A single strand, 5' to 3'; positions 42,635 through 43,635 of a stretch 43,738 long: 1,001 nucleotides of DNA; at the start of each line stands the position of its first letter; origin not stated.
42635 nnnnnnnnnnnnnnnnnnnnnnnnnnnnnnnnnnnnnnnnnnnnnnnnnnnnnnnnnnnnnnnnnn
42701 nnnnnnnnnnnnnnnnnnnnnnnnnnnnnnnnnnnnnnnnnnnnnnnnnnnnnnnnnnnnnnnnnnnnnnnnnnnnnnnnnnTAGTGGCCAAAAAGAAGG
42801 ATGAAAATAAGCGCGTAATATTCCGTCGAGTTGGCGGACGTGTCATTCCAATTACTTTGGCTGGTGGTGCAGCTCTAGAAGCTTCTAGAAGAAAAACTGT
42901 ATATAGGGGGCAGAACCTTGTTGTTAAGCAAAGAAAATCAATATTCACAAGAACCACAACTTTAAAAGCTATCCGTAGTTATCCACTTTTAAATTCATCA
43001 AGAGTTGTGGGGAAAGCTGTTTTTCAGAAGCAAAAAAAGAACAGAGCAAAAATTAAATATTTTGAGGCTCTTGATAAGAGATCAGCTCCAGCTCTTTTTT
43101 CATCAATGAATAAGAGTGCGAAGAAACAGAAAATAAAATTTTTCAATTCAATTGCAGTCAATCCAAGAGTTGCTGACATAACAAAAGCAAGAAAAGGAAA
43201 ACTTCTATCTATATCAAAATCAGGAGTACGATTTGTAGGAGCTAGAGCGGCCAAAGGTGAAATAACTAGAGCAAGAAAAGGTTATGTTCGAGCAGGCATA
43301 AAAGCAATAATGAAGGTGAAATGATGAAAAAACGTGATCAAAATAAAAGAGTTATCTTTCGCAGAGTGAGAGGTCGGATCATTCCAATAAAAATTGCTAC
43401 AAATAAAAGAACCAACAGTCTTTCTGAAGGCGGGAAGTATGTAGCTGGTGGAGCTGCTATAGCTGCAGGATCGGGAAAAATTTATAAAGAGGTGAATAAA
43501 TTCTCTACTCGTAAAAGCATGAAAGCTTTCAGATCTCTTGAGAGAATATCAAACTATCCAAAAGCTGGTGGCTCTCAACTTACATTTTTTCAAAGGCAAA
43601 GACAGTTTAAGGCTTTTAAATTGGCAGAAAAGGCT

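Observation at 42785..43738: Three very basic Gly/Ala-zipper proteins share an N-terminal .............-type tag inside the morphogenesis module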

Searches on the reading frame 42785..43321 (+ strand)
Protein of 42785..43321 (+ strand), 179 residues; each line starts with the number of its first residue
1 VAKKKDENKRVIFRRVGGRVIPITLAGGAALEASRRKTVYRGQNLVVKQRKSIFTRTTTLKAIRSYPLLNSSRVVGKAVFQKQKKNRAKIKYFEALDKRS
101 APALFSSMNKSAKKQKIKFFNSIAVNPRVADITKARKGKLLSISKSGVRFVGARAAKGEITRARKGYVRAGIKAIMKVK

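Call 5: search_protein_families(library=pfam, proteins=[window:42785-43321:+], max_evalue=10)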
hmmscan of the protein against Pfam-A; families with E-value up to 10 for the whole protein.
seq(179 aa): 1 family
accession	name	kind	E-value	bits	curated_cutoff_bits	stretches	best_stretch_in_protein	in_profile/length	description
PF12987.12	DUF3871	-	0.1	11.9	27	1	77-149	64-136/318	Domain of unknown function, B. Theta Gene description (DUF3871)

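Call 6: search_protein_families(library=phrogs, proteins=[window:42785-43321:+], max_evalue=10)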
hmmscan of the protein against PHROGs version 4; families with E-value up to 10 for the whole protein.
seq(179 aa): 2 families
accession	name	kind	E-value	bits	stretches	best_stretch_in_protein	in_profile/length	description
phrog_6243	-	DNA, RNA and nucleotide metabolism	0.17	12.6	1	97-125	38-66/166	single strand DNA binding protein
phrog_16094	-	unknown function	0.26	12.7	0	60-94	16-48/83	-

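Call 94: search_protein_families(library=padloc, proteins=[window:42785-43321:+], max_evalue=0.01)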
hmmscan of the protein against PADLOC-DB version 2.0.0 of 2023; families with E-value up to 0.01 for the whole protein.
seq(179 aa): 0 families

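Call 96: search_protein_families(library=ncbifam, proteins=[window:42785-43321:+], max_evalue=0.1)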
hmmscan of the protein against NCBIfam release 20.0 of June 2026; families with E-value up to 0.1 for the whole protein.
seq(179 aa): 0 families

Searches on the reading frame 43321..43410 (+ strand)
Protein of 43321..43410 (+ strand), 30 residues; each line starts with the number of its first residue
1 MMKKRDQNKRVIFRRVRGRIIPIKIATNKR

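Call 70: search_protein_representatives(alignment_id=A5)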
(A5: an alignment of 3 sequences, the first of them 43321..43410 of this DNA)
Query: 3 sequences, 30 profile positions. Proteins with E-value up to 0.001 (for the whole library): 51; up to 1e-10: 2; up to 1e-30: 0. The best 51 are listed.
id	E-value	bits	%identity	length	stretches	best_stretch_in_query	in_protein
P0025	4.4e-11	58.3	-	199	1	2-30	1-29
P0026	4.9e-11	58.2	-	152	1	1-30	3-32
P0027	9.4e-10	54.1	-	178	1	1-28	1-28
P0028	2.3e-09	52.8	-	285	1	1-29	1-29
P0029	5.4e-09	51.7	-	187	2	8-26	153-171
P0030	1.1e-06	44.3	-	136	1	1-24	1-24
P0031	3.2e-06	42.8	-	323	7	16-26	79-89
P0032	3.4e-06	42.7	-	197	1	2-23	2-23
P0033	4.9e-06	42.2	-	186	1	7-28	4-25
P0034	9.1e-06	41.4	-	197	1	6-30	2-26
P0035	1.4e-05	40.8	-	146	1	2-28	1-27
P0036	1.4e-05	40.8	-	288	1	2-29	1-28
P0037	2.4e-05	40.1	-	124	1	9-30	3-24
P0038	2.9e-05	39.8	-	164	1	7-28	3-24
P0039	5.6e-05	38.8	-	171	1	7-26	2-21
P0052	3.8e-04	36.2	-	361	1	8-29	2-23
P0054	4.2e-04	36.1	-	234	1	2-25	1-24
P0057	5.1e-04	35.8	-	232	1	7-24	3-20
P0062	5.5e-04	35.7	-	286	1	1-28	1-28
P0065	6.4e-04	35.5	-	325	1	3-29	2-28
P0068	7.2e-04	35.3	-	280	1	2-29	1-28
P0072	8.1e-04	35.1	-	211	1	4-26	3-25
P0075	9.8e-04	34.9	-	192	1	6-27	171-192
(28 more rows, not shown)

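Call 72: search_protein_families(library=pfam, proteins=[P0052, P0062, P0036, P0054, P0075, P0072, P0065, P0057, P0029, P0068], max_evalue=0.1)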
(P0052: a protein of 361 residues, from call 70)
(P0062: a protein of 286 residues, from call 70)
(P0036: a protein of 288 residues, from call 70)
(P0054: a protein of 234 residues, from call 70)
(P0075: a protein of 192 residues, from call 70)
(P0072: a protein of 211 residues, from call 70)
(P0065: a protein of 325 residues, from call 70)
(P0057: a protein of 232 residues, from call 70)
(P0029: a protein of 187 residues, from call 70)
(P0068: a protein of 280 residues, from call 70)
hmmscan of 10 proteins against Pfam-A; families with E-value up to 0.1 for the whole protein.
P0052 (361 aa): 2 families
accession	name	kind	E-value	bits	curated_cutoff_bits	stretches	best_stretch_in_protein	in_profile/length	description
PF14243.11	R2K_3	-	3.7e-05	24.4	26.3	1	205-310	73-149/169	ATP-grasp domain, R2K clade family 3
PF18299.6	R2K_2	-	0.00026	21.3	26.2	1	204-310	48-129/147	ATP-grasp domain, R2K clade family 2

P0062 (286 aa): 0 families

P0036 (288 aa): 2 families
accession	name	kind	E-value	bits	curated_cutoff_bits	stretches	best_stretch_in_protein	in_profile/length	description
PF20279.3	CTD12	-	0.0054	17.6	25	1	169-211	56-99/144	C-terminal domain 12 of the ABC-three component (ABC-3C) systems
PF20573.4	DUF6782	-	0.08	12.6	27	0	121-152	87-118/241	Putative metallopeptidase family (DUF6782)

P0054 (234 aa): 2 families
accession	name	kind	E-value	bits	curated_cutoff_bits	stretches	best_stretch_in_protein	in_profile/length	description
PF00583.31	Acetyltransf_1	-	7.2e-05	23.5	20.7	1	64-132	29-96/116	Acetyltransferase (GNAT) family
PF13508.13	Acetyltransf_7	-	0.011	16.6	27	1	72-128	7-61/84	Acetyltransferase (GNAT) domain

P0075 (192 aa): 5 families
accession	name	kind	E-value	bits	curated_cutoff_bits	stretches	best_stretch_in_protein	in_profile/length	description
PF08445.16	FR47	-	0.00071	20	22.1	1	43-92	8-57/86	FR47-like protein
PF14542.12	Acetyltransf_CG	-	0.0019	18.7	30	1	41-91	9-59/80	GCN5-related N-acetyl-transferase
PF00583.31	Acetyltransf_1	-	0.01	16.5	20.7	1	38-89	39-92/116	Acetyltransferase (GNAT) family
PF13508.13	Acetyltransf_7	-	0.094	13.5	27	0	41-89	12-61/84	Acetyltransferase (GNAT) domain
PF10200.14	Ndufs5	-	0.095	13.4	21.2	0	114-172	19-78/96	NADH:ubiquinone oxidoreductase, NDUFS5-15kDa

P0072 (211 aa): 0 families

P0065 (325 aa): 0 families

P0057 (232 aa): 0 families

P0029 (187 aa): 0 families

P0068 (280 aa): 1 family
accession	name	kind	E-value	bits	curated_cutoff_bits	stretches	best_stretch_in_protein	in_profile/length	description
PF15640.11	Tox-MPTase4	-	0.0026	18.1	25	1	72-185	4-118/132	Metallopeptidase toxin 4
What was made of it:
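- On GNAT acetyltransferase (for p1): Relatives do meet this: P0054 scores 23.5 against a cut-off of 20.7 (call 72).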

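Call 96: search_protein_families(library=ncbifam, proteins=[P0052, P0054], max_evalue=0.1)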
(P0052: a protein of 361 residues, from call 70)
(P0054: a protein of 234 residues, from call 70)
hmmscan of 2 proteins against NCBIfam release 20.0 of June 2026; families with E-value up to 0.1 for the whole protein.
P0052 (361 aa): 0 families

P0054 (234 aa): 0 families

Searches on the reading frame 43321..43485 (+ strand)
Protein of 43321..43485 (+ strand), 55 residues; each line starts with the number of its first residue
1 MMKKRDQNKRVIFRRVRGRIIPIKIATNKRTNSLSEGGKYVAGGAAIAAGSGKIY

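Call 49: find_homologous_proteins(query=A4, max_evalue=1)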
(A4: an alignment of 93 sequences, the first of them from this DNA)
Query A4 (93 sequences) (55 aa, profile of the alignment): 24 proteins with E <= 1 among 1859 candidates.
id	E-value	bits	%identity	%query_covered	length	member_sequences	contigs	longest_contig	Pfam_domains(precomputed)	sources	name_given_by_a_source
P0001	4.6e-8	51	75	22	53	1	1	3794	-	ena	-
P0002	2.2e-6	46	43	78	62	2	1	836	-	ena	-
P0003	5.0e-6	44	42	35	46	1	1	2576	-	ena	-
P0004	8.9e-6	44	53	35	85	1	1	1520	-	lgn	-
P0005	2.1e-5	42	60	27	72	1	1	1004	-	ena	-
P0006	1.4e-4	40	37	49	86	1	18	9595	-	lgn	-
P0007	2.7e-4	39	75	22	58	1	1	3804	-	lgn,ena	-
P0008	2.8e-4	39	67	22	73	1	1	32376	-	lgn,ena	-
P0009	3.8e-4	38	42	65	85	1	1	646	-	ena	-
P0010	4.7e-4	38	44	71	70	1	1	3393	-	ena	-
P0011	7.8e-4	37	67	22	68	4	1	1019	-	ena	-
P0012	3.9e-3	35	32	51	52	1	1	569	-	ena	-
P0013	4.3e-3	35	56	33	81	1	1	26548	-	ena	-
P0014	5.2e-3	35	64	20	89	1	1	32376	-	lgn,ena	-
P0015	5.6e-3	35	61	33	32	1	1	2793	-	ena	-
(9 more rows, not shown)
